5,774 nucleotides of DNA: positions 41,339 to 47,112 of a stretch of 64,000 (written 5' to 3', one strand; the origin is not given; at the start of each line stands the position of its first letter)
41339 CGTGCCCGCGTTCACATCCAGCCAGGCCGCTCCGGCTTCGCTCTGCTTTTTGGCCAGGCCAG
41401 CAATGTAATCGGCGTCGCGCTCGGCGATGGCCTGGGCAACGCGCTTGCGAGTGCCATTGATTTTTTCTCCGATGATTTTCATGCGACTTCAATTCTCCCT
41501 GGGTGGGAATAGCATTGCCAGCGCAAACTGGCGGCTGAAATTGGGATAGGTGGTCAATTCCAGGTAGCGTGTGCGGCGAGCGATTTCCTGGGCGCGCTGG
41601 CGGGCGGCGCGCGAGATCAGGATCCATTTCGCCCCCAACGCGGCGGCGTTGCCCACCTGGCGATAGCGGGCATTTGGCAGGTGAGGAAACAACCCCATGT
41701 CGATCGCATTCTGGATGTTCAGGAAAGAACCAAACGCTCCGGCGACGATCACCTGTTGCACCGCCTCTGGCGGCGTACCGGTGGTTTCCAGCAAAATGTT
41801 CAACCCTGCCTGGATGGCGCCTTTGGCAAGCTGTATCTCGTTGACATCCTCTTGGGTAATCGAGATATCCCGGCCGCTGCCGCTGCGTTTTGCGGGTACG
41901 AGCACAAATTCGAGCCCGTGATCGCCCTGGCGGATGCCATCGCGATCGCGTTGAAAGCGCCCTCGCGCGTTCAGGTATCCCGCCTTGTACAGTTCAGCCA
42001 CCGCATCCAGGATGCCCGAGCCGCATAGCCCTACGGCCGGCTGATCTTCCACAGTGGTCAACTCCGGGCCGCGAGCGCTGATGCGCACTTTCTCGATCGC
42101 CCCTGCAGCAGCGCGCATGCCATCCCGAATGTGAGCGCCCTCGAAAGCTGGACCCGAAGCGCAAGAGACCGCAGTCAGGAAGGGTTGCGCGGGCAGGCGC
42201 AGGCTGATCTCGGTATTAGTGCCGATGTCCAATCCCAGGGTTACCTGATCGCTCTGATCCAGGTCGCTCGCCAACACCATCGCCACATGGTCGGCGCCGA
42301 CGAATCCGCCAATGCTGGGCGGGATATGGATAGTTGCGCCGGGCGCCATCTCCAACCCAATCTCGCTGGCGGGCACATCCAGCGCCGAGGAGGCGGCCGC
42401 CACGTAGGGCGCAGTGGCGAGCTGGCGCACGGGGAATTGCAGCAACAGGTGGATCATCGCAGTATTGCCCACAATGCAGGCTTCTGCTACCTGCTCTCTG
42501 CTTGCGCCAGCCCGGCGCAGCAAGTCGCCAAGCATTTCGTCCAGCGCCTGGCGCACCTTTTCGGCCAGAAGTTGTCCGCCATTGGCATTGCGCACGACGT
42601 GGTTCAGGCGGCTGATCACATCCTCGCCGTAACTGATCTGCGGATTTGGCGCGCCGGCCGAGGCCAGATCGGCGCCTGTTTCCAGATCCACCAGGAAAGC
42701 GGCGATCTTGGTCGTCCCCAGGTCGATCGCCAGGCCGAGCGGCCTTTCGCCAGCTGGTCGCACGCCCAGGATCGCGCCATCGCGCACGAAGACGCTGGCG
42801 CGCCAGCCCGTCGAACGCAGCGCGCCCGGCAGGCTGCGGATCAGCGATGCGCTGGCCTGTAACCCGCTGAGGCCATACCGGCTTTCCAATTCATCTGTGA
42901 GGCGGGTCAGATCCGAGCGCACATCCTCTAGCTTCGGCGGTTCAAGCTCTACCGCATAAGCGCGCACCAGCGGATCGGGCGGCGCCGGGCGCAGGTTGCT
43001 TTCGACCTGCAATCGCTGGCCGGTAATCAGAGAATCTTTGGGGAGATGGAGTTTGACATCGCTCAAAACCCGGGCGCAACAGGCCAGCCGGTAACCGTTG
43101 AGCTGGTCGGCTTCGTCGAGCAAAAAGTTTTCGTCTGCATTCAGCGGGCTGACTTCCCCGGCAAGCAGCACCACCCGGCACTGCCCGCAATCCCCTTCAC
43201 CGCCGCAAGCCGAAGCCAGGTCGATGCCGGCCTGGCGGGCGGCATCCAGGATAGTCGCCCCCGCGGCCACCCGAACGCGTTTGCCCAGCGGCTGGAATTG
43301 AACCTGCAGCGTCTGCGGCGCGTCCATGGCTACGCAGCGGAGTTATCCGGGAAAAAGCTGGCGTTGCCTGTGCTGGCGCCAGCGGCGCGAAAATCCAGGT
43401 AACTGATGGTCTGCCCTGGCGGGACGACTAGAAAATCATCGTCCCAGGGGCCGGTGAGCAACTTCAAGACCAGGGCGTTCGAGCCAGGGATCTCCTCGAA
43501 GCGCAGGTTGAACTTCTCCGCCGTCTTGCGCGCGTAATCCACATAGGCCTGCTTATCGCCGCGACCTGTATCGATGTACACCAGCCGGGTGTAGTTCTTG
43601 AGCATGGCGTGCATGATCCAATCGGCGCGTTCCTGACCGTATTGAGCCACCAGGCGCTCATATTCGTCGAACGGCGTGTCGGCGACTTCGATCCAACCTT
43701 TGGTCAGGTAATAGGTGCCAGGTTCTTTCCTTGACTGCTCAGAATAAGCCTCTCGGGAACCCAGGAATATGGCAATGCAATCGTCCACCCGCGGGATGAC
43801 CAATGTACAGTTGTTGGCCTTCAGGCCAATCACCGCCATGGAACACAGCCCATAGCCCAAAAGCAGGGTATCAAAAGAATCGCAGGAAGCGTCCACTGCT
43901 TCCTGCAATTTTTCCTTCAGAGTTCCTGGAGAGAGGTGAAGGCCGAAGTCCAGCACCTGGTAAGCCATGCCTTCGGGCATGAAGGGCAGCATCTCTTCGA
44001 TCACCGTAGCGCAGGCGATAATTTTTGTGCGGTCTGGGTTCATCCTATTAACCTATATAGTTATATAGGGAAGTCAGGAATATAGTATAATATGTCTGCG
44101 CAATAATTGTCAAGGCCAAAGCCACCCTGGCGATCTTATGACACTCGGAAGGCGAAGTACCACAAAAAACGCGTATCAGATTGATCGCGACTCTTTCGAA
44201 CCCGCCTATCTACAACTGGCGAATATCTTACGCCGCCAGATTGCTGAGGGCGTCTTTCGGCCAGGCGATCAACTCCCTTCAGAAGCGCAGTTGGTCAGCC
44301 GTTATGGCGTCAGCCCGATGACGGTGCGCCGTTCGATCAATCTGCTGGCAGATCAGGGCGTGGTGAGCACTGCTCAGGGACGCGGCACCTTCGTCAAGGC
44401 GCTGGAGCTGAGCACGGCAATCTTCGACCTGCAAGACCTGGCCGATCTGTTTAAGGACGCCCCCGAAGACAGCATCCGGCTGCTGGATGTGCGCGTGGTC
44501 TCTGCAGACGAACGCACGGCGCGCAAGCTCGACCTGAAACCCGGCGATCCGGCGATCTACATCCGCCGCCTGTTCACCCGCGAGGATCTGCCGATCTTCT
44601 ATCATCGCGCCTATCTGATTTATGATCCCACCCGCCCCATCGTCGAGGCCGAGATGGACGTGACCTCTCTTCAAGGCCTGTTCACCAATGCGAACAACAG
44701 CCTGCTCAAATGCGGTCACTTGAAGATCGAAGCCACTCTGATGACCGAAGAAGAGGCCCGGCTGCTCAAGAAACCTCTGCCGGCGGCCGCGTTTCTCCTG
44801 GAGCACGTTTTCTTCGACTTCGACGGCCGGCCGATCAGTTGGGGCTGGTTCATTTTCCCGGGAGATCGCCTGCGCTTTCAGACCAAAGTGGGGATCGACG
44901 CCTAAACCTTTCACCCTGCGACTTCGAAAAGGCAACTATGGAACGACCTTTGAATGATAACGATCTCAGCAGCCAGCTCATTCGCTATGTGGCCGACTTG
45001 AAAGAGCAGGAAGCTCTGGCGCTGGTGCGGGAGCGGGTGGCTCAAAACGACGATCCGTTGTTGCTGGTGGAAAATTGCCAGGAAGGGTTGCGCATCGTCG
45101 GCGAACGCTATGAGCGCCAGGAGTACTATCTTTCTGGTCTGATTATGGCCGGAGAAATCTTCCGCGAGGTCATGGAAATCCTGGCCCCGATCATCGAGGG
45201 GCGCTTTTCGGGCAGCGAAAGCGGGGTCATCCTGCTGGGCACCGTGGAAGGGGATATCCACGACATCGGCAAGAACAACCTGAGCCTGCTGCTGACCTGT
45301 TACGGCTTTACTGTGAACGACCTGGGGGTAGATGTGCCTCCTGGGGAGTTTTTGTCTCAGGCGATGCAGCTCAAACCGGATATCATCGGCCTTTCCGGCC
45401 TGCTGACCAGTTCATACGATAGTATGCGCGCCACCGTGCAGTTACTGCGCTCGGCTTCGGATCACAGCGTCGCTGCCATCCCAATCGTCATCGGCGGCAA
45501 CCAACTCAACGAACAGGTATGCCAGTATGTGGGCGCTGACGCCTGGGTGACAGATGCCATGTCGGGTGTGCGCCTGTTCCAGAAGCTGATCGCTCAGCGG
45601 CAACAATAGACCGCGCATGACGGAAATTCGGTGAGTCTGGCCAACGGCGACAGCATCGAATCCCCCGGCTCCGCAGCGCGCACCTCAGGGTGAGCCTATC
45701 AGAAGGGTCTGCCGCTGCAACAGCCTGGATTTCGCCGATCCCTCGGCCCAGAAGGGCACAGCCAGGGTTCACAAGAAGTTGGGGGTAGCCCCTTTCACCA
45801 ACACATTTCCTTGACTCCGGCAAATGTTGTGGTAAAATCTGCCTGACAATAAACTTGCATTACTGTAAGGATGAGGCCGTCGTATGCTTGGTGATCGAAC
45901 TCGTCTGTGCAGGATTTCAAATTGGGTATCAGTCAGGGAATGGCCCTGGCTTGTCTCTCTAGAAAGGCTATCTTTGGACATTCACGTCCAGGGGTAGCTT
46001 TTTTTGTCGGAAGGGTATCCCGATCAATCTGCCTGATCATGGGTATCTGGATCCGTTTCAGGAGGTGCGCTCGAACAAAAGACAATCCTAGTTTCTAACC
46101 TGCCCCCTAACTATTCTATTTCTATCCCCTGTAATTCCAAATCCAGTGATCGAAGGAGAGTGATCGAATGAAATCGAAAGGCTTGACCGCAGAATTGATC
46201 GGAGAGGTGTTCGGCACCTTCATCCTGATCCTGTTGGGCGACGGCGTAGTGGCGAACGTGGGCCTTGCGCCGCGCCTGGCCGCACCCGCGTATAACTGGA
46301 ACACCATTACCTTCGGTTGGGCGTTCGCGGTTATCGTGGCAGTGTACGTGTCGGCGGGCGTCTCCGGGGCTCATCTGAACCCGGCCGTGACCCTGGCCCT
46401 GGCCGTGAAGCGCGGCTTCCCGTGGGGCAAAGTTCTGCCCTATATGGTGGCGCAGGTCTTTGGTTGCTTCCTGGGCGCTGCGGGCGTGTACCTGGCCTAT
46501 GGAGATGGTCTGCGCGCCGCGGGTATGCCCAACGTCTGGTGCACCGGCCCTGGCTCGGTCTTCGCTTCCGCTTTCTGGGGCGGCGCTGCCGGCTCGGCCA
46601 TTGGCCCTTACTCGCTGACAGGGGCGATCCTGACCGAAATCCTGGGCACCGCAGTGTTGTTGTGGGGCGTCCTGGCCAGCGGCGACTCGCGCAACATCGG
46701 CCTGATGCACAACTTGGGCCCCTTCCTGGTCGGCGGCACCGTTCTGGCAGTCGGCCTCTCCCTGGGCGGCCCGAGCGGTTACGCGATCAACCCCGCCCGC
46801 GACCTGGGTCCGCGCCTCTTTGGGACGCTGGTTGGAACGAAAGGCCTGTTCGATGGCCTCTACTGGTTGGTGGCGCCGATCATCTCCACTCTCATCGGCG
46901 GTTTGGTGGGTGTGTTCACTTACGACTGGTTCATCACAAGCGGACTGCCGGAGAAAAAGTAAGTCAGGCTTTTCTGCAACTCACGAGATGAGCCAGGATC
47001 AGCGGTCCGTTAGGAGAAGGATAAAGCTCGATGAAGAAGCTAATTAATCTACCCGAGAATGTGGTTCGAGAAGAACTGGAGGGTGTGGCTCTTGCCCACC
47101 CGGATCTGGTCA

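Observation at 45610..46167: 560-bp non-coding region upstream of glpF with a strong promoter, a long-stem terminator and five GGGTA(T/G)C direct repeats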

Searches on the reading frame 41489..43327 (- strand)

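Call 7: search_protein_families(library=pfam, proteins=[window:41489-43327:-])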
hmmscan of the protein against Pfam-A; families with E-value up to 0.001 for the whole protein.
window:41489-43327:- (612 aa): 4 families
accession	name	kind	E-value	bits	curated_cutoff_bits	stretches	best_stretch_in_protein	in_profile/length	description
PF14574.11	RACo_C_ter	-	7.5e-78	261.6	27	1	362-609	2-251/261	C-terminal domain of RACo the ASKHA domain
PF17651.6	Raco_middle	-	4.6e-51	173.1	26.8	1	197-358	1-162/163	RACo middle region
PF17650.6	RACo_linker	-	1.9e-16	60.1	26.2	1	113-191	4-81/86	RACo linker region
PF00111.32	Fer2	-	4.4e-15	55.8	21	1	13-87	5-76/77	2Fe-2S iron-sulfur cluster binding domain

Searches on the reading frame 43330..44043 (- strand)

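Call 7: search_protein_families(library=pfam, proteins=[window:43330-44043:-])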
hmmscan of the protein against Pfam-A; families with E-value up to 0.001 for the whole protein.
window:43330-44043:- (237 aa): 1 family
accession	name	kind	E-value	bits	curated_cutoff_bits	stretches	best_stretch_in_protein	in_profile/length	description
PF07796.16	DUF1638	-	5.2e-49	166.7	27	1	31-195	2-160/161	Protein of unknown function (DUF1638)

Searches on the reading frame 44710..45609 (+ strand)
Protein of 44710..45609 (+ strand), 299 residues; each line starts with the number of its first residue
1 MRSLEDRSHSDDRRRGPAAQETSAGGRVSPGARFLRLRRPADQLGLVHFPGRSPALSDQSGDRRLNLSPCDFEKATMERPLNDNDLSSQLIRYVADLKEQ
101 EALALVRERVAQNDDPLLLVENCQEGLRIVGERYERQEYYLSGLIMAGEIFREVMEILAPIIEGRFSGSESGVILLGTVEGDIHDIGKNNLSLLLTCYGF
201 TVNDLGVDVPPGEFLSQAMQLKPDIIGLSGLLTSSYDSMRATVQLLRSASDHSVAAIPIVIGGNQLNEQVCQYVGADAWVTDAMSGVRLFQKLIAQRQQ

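Call 7: search_protein_families(library=pfam, proteins=[window:44710-45609:+])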
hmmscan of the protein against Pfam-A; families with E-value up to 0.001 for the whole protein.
window:44710-45609:+ (299 aa): 2 families
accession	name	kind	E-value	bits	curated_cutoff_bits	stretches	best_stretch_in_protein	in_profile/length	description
PF02310.24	B12-binding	-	2.4e-17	63.3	32.1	1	173-283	2-116/121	B12 binding domain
PF02607.22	B12-binding_2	-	4.3e-12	46.5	23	1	89-158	4-73/74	B12 binding domain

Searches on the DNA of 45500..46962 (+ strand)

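Call 4: search_rna_families(source=window, start=45500, end=46300, threshold=evalue, max_evalue=10, show_alignments=3)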
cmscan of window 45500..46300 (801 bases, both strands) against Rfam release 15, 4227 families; matches with E-value up to 10: 2.
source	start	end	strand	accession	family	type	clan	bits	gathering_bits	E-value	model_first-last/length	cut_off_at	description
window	46153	46235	-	RF02463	Ms_AS-1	Gene; sRNA;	-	14.2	37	4.9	1-98/98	no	Mycobacterium sRNA Ms_AS-1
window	45892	45981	+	RF01906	HOTAIR_3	Gene; lncRNA;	-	12.3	80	5.1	1-98/98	no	HOTAIR conserved region 3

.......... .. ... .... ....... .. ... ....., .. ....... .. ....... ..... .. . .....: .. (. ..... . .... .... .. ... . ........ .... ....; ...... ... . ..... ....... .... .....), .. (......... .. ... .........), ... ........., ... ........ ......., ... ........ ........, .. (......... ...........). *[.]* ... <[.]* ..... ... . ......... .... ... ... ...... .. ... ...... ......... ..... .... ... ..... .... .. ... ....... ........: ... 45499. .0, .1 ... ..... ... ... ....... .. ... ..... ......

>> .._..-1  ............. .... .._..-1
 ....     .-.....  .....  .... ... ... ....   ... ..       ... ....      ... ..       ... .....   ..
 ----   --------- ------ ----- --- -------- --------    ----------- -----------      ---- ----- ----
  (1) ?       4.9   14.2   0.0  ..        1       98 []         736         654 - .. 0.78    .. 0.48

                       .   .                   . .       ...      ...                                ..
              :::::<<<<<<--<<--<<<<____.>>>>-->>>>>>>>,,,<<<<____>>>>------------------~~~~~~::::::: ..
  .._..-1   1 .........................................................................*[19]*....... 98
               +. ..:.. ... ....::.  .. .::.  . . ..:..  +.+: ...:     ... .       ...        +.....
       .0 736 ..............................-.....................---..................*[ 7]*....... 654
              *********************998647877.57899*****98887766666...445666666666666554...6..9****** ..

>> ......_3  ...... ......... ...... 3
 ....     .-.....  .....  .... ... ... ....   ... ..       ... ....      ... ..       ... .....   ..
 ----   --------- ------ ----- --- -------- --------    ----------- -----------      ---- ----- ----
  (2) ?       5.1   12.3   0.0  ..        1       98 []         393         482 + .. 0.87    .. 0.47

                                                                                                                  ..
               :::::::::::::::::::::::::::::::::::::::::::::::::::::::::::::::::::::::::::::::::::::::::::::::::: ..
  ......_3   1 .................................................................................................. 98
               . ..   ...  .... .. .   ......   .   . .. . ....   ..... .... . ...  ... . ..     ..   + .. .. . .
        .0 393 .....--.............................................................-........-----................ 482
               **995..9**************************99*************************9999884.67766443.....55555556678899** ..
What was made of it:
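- On Known RNA families (Rfam 15: riboswitches, T-box, protein-binding leaders): In 45500-46300 there is nothing better than E = 4.9 (call 4).
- No Rfam hit, even at E-values up to 10 (call 4).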

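Call 56: search_rna_families(sources=[L025, L027, L050, L040, L061, L008, L044, L051, L004, L009, L011, L020, L043, L072, L078, L163, L165, L171], threshold=gathering)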
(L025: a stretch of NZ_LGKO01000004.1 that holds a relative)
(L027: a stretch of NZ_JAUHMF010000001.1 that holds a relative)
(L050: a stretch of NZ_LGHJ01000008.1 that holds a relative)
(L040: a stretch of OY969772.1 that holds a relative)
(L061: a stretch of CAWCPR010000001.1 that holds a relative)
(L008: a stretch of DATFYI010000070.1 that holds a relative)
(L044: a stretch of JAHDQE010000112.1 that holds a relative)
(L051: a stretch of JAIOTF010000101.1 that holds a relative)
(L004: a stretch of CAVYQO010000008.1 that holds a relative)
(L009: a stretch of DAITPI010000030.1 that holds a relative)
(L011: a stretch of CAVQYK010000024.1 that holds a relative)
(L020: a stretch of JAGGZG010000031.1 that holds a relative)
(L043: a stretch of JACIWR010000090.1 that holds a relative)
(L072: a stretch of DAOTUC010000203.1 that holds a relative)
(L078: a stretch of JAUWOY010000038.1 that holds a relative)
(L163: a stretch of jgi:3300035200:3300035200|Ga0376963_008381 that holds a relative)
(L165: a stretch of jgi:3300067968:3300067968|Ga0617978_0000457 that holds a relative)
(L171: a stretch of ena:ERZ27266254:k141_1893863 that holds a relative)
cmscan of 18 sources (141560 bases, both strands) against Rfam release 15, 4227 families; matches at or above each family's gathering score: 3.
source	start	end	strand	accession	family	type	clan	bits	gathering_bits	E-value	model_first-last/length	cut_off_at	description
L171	643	715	-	RF00005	tRNA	Gene; tRNA;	CL00001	67.2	29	4e-12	1-71/71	no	tRNA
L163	1521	1594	+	RF00005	tRNA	Gene; tRNA;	CL00001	64.9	29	1.7e-11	1-71/71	no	tRNA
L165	1523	1596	+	RF00005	tRNA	Gene; tRNA;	CL00001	64.9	29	1.7e-11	1-71/71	no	tRNA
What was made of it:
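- On Known RNA families (Rfam 15: riboswitches, T-box, protein-binding leaders): In 18 related loci only tRNAs match (call 56).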
